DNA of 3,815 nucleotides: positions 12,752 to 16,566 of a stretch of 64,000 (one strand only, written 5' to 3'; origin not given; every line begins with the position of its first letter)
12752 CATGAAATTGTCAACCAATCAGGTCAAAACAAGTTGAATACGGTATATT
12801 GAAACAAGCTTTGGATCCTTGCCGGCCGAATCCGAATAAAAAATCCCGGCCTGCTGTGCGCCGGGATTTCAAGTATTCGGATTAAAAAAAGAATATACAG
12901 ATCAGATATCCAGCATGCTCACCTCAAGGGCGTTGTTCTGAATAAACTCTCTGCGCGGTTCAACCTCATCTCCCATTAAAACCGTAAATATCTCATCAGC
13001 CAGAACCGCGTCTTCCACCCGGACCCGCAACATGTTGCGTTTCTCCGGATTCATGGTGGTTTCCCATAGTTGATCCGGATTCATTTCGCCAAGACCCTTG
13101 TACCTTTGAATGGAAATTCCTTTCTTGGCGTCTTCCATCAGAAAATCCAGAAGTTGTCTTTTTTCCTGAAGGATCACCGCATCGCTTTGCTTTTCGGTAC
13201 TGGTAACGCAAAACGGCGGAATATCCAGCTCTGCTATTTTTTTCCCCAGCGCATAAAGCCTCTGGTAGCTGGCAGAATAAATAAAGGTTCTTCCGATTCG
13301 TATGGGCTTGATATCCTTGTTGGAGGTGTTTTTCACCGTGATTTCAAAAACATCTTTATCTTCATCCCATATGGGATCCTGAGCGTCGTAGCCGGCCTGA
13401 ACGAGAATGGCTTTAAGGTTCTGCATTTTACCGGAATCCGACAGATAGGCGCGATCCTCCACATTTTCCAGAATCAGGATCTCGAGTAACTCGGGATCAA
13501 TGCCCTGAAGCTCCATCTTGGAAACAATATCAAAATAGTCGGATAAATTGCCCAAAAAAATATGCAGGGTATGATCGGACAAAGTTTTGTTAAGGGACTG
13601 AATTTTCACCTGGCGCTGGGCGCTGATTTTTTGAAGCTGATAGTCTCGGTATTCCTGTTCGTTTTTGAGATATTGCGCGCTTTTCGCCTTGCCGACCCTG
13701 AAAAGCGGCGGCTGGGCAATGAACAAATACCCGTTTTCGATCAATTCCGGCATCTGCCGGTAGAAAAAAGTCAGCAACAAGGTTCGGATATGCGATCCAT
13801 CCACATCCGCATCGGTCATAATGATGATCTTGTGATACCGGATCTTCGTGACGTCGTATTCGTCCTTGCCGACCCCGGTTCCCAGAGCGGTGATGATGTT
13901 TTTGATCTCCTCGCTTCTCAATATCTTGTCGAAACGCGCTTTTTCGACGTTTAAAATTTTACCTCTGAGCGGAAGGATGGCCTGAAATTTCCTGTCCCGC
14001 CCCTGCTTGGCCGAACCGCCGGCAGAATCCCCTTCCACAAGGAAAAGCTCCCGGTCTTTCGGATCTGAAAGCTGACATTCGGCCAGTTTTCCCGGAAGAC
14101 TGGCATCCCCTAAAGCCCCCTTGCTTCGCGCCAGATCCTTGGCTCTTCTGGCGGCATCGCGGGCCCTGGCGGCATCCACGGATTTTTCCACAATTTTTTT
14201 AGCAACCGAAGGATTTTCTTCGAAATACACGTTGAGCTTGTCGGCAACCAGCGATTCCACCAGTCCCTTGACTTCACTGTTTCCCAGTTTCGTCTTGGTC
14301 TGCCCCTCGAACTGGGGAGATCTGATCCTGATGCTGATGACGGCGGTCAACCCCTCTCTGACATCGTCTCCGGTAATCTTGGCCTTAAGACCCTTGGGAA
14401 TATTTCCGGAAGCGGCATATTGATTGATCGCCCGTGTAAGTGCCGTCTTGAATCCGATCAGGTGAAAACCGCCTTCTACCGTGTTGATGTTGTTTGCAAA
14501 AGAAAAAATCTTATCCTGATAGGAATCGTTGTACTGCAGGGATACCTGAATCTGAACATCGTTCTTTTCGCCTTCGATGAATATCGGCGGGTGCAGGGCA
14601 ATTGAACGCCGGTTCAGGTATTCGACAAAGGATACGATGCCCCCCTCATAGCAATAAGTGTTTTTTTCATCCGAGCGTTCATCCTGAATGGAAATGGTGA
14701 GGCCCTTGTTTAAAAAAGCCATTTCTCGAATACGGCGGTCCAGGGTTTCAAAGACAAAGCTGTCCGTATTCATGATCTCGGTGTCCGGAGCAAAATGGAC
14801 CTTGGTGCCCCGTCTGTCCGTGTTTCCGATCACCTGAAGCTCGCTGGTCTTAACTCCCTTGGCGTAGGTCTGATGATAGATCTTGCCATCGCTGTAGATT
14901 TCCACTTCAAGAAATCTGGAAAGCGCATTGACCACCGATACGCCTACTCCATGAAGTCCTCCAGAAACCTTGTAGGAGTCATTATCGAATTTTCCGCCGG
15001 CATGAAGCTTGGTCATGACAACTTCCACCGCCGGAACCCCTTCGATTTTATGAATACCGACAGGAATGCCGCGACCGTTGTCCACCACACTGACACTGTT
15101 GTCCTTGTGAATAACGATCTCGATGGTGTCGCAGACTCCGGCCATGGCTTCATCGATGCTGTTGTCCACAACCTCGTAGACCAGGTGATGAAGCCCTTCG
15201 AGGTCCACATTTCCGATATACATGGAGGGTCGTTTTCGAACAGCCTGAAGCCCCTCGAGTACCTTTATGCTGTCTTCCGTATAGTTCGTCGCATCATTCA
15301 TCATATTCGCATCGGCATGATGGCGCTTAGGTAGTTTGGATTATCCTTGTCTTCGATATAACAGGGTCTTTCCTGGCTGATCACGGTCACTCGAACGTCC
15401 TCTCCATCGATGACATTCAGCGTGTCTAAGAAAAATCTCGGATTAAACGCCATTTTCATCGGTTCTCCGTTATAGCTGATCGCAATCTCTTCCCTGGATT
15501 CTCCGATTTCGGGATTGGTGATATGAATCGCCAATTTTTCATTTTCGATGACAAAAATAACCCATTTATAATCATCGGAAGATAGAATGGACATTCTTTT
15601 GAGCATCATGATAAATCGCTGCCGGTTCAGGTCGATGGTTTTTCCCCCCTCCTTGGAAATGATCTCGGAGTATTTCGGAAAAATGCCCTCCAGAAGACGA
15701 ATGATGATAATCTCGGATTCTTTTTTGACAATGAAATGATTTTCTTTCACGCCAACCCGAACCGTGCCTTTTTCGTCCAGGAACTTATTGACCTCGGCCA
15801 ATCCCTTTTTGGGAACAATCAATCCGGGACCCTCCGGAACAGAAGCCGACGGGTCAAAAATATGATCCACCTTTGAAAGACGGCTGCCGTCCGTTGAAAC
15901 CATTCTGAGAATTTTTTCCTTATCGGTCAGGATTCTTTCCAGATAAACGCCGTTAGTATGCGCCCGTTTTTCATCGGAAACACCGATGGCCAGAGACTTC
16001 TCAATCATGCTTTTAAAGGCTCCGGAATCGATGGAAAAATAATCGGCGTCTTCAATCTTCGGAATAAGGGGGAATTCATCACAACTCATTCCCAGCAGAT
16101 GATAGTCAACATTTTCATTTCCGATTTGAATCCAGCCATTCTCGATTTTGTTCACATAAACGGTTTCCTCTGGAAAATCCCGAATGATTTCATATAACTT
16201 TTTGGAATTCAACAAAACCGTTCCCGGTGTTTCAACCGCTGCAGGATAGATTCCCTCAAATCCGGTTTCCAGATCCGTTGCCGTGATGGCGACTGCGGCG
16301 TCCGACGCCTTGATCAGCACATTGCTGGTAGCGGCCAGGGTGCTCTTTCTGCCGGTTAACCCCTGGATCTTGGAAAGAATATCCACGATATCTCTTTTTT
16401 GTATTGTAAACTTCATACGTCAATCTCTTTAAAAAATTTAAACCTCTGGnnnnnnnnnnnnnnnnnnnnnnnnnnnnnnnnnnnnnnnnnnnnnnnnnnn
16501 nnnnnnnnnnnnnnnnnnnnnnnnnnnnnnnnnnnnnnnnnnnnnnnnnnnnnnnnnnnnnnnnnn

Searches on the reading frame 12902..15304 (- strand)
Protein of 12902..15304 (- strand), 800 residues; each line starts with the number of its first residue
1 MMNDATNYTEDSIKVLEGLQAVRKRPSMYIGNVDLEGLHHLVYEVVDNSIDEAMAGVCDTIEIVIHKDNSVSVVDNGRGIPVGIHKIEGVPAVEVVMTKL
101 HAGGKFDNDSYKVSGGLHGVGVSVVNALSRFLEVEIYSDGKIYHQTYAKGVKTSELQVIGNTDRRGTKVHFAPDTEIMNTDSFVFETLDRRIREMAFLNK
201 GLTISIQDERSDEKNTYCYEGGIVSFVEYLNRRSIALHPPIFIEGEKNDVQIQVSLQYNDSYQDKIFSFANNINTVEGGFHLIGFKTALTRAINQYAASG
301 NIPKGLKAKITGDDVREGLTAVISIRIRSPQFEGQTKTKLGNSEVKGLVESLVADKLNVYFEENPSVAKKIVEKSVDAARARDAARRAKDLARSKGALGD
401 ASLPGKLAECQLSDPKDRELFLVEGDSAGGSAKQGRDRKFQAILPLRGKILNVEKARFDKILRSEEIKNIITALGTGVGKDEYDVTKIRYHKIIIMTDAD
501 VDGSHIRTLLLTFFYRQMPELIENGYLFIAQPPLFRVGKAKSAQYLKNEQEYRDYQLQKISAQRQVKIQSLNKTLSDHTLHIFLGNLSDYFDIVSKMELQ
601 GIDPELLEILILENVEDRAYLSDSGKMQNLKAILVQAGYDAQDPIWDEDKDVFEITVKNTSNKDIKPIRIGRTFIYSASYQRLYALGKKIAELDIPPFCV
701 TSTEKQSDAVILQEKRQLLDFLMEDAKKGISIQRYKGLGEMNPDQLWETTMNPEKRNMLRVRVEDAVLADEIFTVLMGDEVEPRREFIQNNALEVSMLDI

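Call 43: search_protein_families(library=pfam, proteins=[window:12902-15304:-], max_evalue=0.0001)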
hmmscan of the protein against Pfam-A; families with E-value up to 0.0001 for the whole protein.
window:12902-15304:- (800 aa): 4 families
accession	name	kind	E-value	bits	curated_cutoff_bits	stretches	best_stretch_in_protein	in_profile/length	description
PF00204.31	DNA_gyraseB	-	5.7e-58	195.6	27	1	222-390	1-172/173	DNA gyrase B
PF00986.26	DNA_gyraseB_C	-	1.4e-32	112.1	29.8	1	727-789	1-63/63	DNA gyrase B subunit, carboxyl terminus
PF01751.28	Toprim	-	8.1e-20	71.2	23.1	1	419-531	1-95/96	Toprim domain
PF02518.31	HATPase_c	-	2.7e-16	60.4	26.4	1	34-174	2-108/111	Histidine kinase-, DNA gyrase B-, and HSP90-like ATPase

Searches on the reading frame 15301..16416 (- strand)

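Call 43: search_protein_families(library=pfam, proteins=[window:15301-16416:-], max_evalue=0.0001)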
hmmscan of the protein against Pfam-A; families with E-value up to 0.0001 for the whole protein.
window:15301-16416:- (371 aa): 3 families
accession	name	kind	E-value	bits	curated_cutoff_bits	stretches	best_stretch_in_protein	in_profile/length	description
PF00712.24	DNA_pol3_beta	-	1.3e-24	87.1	24.4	1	1-119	1-120/120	DNA polymerase III beta subunit, N-terminal domain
PF02768.20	DNA_pol3_beta_3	-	3.2e-24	85.5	27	1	252-370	3-121/121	DNA polymerase III beta subunit, C-terminal domain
PF02767.21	DNA_pol3_beta_2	-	7.4e-14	52.5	27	1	129-248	2-116/116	DNA polymerase III beta subunit, central domain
